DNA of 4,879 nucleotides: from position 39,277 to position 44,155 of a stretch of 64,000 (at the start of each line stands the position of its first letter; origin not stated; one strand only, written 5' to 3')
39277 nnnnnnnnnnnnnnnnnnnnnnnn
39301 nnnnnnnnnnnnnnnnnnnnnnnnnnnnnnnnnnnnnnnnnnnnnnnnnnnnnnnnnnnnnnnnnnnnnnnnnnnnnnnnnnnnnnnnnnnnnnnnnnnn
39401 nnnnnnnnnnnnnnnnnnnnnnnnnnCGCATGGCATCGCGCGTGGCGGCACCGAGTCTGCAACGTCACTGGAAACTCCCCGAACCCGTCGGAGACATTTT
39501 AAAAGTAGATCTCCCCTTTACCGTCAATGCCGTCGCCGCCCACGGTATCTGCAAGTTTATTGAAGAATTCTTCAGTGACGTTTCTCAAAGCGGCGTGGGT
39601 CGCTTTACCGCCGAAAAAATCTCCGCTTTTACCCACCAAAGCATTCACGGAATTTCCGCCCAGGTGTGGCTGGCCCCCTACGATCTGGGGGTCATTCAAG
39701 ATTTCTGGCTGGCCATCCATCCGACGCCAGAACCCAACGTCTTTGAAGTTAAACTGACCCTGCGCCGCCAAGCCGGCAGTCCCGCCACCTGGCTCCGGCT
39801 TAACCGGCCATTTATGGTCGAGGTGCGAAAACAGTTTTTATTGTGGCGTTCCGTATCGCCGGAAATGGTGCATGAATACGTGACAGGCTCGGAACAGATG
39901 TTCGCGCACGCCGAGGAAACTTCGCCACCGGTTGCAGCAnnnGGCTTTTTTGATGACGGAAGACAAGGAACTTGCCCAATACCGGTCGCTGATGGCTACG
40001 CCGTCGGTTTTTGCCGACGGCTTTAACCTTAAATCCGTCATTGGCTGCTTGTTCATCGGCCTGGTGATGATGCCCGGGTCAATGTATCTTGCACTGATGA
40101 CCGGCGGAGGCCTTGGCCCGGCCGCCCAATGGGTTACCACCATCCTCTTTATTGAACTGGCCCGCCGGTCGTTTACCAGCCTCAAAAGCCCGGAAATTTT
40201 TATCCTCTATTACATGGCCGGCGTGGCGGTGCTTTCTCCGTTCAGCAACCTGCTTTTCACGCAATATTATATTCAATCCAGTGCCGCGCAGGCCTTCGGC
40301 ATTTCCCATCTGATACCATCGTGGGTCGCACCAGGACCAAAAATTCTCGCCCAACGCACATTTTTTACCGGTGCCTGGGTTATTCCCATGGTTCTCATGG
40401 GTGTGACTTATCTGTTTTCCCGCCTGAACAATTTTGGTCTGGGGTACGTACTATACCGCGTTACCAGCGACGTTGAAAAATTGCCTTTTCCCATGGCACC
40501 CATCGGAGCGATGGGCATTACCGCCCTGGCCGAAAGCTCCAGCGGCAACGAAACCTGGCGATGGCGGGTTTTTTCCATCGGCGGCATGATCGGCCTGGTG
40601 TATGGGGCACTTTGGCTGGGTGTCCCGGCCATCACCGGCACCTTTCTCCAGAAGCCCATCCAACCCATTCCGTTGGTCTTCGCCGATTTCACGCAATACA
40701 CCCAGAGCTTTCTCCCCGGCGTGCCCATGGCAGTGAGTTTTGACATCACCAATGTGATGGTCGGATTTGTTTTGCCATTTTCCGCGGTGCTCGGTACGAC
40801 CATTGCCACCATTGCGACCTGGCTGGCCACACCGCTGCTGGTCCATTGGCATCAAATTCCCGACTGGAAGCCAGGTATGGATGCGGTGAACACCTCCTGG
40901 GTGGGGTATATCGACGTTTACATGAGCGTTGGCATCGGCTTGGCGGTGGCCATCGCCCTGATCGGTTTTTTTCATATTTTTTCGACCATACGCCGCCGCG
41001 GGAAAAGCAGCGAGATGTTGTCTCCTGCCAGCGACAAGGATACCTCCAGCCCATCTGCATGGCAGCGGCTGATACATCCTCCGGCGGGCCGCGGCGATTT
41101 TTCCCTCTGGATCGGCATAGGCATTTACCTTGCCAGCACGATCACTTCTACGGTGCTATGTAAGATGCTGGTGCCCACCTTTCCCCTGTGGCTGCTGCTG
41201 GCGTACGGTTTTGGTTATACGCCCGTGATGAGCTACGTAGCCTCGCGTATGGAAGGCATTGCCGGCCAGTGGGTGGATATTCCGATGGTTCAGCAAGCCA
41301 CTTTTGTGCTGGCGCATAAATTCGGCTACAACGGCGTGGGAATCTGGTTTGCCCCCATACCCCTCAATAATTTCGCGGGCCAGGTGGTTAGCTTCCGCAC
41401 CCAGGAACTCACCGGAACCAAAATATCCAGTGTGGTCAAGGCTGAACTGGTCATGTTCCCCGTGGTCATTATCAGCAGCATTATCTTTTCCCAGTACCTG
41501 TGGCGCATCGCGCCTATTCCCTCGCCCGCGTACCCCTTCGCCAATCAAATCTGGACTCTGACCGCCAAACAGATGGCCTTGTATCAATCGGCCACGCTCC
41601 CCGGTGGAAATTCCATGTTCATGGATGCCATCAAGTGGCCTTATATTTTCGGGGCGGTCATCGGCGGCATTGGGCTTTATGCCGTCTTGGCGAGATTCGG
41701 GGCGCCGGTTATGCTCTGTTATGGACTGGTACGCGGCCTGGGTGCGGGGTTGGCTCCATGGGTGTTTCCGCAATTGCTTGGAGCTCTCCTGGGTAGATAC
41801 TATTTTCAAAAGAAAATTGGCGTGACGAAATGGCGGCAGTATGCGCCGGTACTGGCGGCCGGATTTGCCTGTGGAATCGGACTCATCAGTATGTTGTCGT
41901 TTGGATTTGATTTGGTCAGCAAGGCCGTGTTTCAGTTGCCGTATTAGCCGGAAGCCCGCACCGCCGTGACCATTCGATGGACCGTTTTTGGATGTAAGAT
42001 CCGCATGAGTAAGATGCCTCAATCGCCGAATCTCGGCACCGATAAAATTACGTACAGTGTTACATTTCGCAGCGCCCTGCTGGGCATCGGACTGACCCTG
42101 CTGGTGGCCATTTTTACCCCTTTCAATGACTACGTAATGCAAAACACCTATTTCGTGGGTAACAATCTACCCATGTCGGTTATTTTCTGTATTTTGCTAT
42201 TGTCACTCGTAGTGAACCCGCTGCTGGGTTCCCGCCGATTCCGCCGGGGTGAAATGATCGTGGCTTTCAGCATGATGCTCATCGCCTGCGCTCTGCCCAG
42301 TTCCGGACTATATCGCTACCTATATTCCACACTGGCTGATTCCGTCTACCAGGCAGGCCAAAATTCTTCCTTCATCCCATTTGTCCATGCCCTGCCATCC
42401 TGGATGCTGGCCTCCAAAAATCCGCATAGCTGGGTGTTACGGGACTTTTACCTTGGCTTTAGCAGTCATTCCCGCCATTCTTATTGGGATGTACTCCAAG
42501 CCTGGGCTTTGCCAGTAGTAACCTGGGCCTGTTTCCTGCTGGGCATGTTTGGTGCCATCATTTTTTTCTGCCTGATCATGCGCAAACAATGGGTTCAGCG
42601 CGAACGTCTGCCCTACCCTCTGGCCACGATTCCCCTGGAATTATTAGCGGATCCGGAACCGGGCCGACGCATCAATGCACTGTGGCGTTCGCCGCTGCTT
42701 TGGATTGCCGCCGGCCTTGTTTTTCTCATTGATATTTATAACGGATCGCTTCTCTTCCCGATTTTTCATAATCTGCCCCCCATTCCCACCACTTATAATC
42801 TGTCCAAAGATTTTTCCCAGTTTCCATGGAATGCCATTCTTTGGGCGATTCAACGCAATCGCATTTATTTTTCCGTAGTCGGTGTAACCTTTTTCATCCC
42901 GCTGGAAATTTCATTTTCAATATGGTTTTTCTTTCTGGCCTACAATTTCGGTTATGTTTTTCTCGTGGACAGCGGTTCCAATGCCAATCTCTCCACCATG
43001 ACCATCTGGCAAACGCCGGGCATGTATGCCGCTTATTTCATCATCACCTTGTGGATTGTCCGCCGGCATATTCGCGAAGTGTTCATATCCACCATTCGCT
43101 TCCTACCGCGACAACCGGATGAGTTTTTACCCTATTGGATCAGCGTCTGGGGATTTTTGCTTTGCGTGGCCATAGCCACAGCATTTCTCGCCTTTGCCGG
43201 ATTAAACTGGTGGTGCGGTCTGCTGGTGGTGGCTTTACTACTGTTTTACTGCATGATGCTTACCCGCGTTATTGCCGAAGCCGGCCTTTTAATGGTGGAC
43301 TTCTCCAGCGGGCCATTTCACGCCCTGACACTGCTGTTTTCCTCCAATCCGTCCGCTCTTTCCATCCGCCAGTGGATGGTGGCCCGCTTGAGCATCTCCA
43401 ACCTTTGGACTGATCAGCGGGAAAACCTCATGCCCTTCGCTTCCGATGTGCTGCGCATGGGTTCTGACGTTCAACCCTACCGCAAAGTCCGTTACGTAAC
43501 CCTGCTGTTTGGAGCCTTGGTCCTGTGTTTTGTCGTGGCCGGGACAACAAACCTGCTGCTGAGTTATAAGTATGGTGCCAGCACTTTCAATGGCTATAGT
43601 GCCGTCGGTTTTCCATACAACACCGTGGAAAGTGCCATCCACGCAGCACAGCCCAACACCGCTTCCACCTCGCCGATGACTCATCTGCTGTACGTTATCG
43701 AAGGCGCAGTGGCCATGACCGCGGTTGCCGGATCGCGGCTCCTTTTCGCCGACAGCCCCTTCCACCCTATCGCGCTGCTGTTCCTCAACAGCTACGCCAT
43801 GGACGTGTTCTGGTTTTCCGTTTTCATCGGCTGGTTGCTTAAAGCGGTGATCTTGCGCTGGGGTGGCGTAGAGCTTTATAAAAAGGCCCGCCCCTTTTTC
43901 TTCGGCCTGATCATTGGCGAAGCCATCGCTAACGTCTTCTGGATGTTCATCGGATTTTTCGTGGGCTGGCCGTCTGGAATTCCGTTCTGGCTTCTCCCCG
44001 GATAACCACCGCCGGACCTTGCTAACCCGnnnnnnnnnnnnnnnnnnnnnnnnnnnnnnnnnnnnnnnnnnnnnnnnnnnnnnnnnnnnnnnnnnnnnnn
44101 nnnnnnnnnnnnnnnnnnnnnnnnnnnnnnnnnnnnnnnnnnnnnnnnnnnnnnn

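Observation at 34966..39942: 1658-aa protein fusing a catalytically dead PA/M28 peptidase-like ectodomain to a MacB/FtsX permease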

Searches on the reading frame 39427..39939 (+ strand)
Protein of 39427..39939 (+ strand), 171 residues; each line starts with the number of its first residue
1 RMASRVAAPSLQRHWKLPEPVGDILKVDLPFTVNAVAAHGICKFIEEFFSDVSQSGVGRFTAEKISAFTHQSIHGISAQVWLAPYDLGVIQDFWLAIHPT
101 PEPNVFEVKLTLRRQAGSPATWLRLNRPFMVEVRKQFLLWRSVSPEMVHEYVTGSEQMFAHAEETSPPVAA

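Call 68: search_solved_structures(query=window:39427-39939:+, max_evalue=10)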
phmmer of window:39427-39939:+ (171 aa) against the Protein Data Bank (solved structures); distinct sequences matched with E-value up to 10: 1.
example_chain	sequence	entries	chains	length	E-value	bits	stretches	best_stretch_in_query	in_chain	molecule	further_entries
3mix_A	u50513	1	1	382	1.1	12.1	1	90-124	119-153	Flagellar biosynthesis protein flhA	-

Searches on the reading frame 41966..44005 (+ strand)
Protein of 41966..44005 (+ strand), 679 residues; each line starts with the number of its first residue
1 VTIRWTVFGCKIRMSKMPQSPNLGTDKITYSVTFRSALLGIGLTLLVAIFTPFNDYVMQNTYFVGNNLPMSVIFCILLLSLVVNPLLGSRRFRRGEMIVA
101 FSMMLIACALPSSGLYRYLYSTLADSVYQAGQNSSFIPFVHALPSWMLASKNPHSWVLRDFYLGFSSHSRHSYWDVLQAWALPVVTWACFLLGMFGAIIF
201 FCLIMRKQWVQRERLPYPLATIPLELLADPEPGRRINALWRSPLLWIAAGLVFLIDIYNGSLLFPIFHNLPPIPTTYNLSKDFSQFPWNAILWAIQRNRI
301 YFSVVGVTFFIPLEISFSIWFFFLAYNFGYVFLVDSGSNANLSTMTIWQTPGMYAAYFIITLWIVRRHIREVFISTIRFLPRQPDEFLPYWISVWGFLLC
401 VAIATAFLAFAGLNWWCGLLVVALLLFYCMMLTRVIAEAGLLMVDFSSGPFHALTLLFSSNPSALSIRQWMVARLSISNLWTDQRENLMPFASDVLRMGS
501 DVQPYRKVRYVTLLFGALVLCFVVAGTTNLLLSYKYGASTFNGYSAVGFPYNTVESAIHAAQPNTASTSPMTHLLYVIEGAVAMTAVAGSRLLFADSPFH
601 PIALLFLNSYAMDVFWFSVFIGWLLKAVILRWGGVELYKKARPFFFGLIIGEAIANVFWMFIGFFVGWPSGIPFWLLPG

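Call 5: search_protein_families(library=pfam, proteins=[window:41966-44005:+], max_evalue=1)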
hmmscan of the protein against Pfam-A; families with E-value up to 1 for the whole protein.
window:41966-44005:+ (679 aa): 2 families
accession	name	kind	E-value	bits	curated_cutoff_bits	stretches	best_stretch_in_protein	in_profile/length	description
PF20581.3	DUF6785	-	1.9e-99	333.9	25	1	33-537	1-498/498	Family of unknown function (DUF6785)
PF20580.3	DUF6784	-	1.5e-25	89.7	26.4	1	576-667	3-94/101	Domain of unknown function (DUF6784)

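Call 6: search_protein_families(library=ncbifam, proteins=[window:41966-44005:+], max_evalue=1)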
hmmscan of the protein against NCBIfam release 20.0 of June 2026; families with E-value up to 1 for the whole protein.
window:41966-44005:+ (679 aa): 1 family
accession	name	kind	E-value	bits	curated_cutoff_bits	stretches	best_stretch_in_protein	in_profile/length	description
NF038017.1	ABC_perm1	subfamily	0.58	10.1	100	1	392-477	4-87/184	ABC transporter permease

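Call 36: search_solved_structures(query=window:41966-44005:+, max_evalue=10)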
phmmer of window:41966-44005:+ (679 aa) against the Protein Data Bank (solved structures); distinct sequences matched with E-value up to 10: 1.
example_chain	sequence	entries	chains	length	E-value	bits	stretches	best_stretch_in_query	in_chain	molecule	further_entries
8vru_A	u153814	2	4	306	1.5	10.4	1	119-212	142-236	Capsid protein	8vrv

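Call 90: search_protein_families(library=padloc, proteins=[window:42005-44005:+], max_evalue=0.001)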
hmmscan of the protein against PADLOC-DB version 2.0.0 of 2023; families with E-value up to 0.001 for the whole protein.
window:42005-44005:+ (666 aa): 0 families
